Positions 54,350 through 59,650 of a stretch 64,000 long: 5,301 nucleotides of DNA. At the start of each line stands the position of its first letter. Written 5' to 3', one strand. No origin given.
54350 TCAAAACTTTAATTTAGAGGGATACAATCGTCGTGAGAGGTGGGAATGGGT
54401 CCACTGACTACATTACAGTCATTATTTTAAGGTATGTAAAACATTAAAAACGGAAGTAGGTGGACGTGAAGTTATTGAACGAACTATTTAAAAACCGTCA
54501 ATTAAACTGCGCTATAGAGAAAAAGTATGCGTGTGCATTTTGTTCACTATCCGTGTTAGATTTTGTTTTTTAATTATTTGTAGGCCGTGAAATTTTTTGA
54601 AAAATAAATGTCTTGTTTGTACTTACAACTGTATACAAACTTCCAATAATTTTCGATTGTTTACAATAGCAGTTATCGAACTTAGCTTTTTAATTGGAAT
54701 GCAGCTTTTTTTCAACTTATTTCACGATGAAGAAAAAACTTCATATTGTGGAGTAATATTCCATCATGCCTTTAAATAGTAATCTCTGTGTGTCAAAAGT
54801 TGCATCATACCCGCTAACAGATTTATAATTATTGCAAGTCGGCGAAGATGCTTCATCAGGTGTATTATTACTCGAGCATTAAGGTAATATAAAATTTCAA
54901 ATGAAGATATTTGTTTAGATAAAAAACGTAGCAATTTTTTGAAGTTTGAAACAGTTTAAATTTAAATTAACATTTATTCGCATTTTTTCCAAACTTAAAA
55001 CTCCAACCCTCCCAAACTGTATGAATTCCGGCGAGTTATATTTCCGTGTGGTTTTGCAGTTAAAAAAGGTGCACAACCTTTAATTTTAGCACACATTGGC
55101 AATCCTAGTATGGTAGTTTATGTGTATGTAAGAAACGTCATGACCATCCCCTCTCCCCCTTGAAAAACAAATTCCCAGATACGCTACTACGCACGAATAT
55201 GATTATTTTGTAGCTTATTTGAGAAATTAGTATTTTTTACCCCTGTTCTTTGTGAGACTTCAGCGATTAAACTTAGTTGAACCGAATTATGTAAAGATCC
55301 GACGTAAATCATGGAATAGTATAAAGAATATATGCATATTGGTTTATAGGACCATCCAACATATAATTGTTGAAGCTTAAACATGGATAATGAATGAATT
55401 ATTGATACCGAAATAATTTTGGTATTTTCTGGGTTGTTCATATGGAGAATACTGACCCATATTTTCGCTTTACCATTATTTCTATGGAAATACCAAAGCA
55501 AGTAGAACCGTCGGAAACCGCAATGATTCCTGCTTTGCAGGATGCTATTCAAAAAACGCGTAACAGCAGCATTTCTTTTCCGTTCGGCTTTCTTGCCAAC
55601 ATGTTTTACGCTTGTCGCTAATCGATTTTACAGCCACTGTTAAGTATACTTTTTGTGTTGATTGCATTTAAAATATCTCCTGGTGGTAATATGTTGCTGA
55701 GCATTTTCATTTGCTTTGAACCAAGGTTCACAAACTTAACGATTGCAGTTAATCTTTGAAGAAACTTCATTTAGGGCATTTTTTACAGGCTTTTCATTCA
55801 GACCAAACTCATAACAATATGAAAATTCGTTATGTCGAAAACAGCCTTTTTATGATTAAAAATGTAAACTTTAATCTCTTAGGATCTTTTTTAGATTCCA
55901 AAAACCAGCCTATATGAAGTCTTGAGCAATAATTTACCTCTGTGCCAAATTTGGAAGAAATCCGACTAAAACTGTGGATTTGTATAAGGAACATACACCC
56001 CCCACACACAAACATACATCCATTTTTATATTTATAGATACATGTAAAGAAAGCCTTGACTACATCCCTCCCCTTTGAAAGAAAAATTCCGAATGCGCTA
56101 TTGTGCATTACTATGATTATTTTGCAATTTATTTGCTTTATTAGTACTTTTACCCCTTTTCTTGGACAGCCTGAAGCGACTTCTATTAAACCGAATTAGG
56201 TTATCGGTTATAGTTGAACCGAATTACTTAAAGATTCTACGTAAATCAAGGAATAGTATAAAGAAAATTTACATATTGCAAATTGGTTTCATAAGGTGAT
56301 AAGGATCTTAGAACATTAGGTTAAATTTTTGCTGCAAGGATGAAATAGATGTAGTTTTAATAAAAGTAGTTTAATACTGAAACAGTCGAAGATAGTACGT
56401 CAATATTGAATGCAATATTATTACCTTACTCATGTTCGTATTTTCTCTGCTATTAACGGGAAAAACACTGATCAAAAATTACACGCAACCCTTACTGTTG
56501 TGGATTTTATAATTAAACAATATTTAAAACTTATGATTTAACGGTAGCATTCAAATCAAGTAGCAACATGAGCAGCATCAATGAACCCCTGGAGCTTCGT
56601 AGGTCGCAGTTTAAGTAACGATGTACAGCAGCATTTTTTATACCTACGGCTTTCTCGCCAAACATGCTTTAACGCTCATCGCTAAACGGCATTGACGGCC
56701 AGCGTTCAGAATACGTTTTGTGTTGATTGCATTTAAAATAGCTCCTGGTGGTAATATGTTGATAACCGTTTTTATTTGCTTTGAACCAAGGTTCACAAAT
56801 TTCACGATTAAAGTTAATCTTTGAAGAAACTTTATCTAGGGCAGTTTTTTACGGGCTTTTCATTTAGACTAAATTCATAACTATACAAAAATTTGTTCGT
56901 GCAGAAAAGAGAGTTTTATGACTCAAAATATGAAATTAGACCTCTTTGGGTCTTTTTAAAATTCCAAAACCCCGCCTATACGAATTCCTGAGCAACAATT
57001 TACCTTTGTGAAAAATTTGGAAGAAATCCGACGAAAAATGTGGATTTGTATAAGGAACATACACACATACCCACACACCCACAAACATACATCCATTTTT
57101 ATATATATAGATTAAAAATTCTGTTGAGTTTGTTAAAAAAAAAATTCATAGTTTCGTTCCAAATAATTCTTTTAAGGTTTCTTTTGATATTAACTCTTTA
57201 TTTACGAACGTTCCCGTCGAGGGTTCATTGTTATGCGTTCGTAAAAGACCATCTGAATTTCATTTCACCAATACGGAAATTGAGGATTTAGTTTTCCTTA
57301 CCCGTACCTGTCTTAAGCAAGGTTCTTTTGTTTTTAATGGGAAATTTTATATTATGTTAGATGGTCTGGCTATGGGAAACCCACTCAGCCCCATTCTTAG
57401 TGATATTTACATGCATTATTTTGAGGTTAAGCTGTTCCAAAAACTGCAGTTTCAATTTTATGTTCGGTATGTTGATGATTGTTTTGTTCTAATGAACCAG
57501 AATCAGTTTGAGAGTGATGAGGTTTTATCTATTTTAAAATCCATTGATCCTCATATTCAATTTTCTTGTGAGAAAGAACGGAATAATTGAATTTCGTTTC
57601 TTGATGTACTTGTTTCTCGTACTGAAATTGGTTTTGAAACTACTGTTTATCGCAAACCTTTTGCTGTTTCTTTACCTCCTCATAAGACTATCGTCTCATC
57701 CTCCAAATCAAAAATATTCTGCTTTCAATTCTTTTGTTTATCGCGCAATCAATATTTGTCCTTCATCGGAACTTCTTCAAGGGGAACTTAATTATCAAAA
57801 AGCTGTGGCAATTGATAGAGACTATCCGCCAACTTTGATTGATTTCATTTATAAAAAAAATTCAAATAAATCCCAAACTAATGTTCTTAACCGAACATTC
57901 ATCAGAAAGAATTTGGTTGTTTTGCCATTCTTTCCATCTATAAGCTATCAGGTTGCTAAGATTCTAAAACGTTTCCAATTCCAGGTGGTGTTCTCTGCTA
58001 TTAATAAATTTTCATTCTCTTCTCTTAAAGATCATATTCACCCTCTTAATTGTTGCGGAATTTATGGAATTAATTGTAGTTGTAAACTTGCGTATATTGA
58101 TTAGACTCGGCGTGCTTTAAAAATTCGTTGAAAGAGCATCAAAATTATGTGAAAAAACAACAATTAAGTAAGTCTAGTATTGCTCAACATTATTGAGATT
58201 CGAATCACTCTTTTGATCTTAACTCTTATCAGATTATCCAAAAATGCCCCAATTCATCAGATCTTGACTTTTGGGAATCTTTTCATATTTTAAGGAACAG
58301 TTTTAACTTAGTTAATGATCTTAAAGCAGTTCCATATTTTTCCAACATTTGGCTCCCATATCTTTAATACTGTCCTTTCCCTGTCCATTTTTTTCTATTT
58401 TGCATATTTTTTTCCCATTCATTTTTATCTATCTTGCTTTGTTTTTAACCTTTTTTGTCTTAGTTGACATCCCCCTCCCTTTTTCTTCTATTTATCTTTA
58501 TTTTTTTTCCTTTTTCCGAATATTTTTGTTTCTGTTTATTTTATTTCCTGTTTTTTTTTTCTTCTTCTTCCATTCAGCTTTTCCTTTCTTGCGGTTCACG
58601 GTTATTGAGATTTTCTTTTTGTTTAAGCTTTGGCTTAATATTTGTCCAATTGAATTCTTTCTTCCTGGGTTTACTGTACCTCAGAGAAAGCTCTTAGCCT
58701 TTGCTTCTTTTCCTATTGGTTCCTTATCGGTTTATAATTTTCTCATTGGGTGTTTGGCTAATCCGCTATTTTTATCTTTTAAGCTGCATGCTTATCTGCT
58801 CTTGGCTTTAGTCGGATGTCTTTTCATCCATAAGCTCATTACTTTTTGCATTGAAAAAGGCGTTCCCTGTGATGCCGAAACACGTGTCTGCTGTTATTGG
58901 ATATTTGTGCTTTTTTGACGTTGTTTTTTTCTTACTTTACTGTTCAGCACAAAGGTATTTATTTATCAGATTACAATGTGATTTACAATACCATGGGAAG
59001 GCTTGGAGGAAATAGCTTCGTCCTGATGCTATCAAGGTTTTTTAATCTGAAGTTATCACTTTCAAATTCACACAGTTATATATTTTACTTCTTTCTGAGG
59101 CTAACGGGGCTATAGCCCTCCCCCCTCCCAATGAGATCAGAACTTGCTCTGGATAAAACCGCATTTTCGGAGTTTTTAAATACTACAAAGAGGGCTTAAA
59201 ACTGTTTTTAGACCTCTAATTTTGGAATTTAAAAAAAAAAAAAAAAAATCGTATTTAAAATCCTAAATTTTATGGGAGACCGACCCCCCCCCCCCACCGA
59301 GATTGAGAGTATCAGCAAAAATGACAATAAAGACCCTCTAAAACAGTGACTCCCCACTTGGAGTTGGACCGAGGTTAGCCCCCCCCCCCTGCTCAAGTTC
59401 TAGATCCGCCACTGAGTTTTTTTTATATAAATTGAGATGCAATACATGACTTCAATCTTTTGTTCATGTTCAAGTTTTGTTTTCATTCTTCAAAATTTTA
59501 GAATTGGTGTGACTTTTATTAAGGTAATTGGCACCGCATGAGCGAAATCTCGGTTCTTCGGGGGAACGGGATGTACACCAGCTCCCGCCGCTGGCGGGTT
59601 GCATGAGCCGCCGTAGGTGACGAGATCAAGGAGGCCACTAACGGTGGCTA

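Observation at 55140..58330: Penelope-like retroelement (RT + GIY-YIG) with a corrupted YIG, sitting behind a ~0.95-kb tandem duplication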

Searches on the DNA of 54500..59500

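Call 24: search_rna_families(source=window, start=54500, end=59500, threshold=evalue, max_evalue=10, show_alignments=3)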
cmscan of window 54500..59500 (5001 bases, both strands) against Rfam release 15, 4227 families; matches with E-value up to 10: 10.
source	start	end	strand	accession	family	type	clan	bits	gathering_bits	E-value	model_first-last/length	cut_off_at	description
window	59163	59299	+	RF02194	HPnc0260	Gene; antisense;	-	28.5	59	6.7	1-156/156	no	Bacterial antisense RNA HPnc0260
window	54703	54751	-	RF02584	KRAS_3UTR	Cis-reg;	-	27.4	49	4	1-49/49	no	KRAS 3' UTR cis-regulatory element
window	55766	55823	-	RF01587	snoR10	Gene; snRNA; snoRNA; CD-box;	-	24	65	6.5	1-71/71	no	small nucleolar RNA snoR10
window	58117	58229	-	RF01026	MIR828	Gene; miRNA;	-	23.8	69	0.4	1-115/115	no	MIR828 microRNA precursor family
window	56768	56872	+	RF00199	SL2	Gene;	CL00020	22.1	41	6.4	1-110/110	no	SL2 RNA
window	57507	57555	+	RF00133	SNORD33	Gene; snRNA; snoRNA; CD-box;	CL00054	19.9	44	7.2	1-85/85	no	Small nucleolar RNA Z195/SNORD33/SNORD32 family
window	57035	57100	-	RF04217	mir-297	Gene; miRNA;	-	19.4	90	9.5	1-71/71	no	mir-297 microRNA precursor family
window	58787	58836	-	RF03012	Mu-gpT-DE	Gene; sRNA;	-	19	49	0.74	1-53/53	no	Mu-gpT-DE RNA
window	59430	59493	-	RF01169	SNORD112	Gene; snRNA; snoRNA; CD-box;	CL00069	17.8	58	10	1-77/77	no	Small nucleolar RNA SNORD112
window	57040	57161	-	RF01295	SCARNA7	Gene; snRNA; snoRNA; scaRNA;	-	17.1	65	0.42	1-330/330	no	Small Cajal body-specific RNA 7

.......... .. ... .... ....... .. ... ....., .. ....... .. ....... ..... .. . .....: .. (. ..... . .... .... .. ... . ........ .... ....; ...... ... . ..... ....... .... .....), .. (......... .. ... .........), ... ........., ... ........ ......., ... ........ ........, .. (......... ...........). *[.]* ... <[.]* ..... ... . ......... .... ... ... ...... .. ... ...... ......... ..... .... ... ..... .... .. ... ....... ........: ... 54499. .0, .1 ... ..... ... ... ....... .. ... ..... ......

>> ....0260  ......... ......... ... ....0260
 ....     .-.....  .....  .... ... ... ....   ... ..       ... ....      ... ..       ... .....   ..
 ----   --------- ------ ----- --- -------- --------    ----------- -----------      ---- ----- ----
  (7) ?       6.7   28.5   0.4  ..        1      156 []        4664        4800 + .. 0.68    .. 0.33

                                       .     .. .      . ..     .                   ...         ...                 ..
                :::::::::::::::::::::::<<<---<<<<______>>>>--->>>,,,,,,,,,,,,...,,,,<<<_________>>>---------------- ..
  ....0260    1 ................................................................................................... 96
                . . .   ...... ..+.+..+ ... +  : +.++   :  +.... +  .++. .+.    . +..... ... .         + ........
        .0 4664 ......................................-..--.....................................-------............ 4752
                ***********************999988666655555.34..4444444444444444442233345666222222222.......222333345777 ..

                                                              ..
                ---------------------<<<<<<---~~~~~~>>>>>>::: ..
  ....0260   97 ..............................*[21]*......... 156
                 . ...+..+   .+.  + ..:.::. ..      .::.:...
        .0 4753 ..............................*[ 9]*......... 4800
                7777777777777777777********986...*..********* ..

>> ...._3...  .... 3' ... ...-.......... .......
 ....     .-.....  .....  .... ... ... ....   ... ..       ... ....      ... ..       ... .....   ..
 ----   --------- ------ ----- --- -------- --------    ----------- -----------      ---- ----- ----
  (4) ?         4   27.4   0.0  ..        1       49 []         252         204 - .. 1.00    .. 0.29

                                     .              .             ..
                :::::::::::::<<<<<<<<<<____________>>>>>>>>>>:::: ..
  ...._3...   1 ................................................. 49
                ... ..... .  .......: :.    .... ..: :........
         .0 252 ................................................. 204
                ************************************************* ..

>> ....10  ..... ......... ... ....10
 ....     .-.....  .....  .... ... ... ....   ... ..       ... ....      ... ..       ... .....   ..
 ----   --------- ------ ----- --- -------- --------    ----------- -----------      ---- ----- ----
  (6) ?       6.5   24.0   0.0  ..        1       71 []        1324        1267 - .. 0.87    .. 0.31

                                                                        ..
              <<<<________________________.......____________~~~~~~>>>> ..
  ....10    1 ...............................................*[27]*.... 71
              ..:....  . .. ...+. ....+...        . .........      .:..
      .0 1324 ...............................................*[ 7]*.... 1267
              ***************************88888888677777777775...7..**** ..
